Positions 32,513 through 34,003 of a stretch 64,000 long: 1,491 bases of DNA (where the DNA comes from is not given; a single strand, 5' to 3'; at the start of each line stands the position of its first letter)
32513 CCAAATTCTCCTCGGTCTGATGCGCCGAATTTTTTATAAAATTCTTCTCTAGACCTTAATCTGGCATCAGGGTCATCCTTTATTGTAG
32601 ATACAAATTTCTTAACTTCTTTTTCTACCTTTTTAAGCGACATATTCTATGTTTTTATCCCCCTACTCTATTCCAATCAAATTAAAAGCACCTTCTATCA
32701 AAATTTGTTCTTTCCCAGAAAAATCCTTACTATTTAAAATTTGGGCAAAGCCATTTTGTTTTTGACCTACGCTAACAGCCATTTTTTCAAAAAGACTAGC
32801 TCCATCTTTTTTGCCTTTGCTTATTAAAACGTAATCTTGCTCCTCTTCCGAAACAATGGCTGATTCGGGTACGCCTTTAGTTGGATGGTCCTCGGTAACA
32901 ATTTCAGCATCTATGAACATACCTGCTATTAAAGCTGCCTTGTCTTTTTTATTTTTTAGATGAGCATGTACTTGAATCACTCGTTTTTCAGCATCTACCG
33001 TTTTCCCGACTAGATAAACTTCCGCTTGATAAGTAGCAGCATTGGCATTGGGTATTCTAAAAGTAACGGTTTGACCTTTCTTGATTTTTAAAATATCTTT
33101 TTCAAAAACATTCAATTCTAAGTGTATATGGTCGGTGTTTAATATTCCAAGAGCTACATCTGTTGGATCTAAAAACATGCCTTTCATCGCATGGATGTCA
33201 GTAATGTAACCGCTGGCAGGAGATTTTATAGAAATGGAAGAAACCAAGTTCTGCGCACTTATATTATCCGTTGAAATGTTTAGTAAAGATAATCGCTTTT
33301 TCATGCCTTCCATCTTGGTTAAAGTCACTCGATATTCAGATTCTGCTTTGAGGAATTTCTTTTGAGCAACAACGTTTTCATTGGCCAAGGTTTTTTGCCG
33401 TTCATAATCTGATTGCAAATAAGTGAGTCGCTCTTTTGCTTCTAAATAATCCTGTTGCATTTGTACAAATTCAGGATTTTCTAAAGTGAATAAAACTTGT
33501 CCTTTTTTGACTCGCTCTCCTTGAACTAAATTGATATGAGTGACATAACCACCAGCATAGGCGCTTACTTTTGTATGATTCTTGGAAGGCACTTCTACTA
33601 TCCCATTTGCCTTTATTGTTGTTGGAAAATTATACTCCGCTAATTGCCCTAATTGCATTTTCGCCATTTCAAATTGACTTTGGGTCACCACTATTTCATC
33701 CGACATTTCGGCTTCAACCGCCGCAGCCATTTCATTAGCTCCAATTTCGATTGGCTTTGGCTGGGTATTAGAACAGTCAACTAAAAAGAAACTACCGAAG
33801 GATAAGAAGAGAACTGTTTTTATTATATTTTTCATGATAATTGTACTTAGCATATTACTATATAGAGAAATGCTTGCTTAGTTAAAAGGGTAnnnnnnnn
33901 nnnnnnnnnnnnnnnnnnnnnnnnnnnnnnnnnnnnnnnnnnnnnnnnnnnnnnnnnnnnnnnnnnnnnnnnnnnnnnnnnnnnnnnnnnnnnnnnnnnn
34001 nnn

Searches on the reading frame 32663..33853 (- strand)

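Call 64: search_protein_families(library=ncbifam, proteins=[window:32663-33853:-], max_evalue=0.0001)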
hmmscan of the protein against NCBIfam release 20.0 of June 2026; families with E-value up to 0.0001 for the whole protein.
window:32663-33853:- (396 aa): 13 families
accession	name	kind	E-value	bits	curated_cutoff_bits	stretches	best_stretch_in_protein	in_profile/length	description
TIGR01730.1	RND_mfp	subfamily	2.3e-40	138.5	94.9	1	86-392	19-313/322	efflux RND transporter periplasmic adaptor subunit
TIGR00999.1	8a0102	subfamily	1.1e-36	126.3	319.3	1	112-391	1-269/271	CzcB/NccB family metal efflux transporter periplasmic adaptor subunit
NF007303.0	PRK09783.1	subfamily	2.8e-15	55.6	390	1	160-361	165-365/414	copper/silver efflux system membrane fusion protein CusB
TIGR01843.1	type_I_hlyD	subfamily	1.8e-13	50.2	208.65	1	79-161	30-108/422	HlyD family type I secretion periplasmic adaptor subunit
TIGR00998.1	8a0101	subfamily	1.4e-11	44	390.8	1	139-267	120-265/334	EmrA/EmrK family multidrug efflux transporter periplasmic adaptor subunit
TIGR03794.1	NHLM_micro_HlyD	equivalog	2.3e-11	43.2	156.2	1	76-196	42-156/421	NHLP bacteriocin system secretion protein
TIGR02971.1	heterocyst_DevB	subfamily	3.3e-10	39.9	129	1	50-289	53-285/327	ABC exporter membrane fusion protein, DevB family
NF007785.0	PRK10476.1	equivalog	4e-10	39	376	1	202-290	204-292/347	multidrug transporter subunit MdtN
NF045680.1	DiMtlExpIhpB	equivalog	1.1e-09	37.7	450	1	201-373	133-297/326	divalent metal ion exporter adaptor subunit IhpB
NF007850.1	PRK10559.1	equivalog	5.8e-08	32.2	400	1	100-264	47-205/303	p-hydroxybenzoic acid efflux pump subunit AaeA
NF008606.0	PRK11578.1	equivalog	1.1e-07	31.4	342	1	96-319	64-299/371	macrolide transporter subunit MacA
NF011715.0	PRK15136.1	equivalog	1.8e-06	26.9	563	0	204-265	213-274/390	multidrug efflux MFS transporter periplasmic adaptor subunit EmrA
NF000272.2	OqxA_adapt_sub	exception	6.1e-06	25.4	835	1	96-167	70-145/391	multidrug efflux RND transporter periplasmic adaptor subunit OqxA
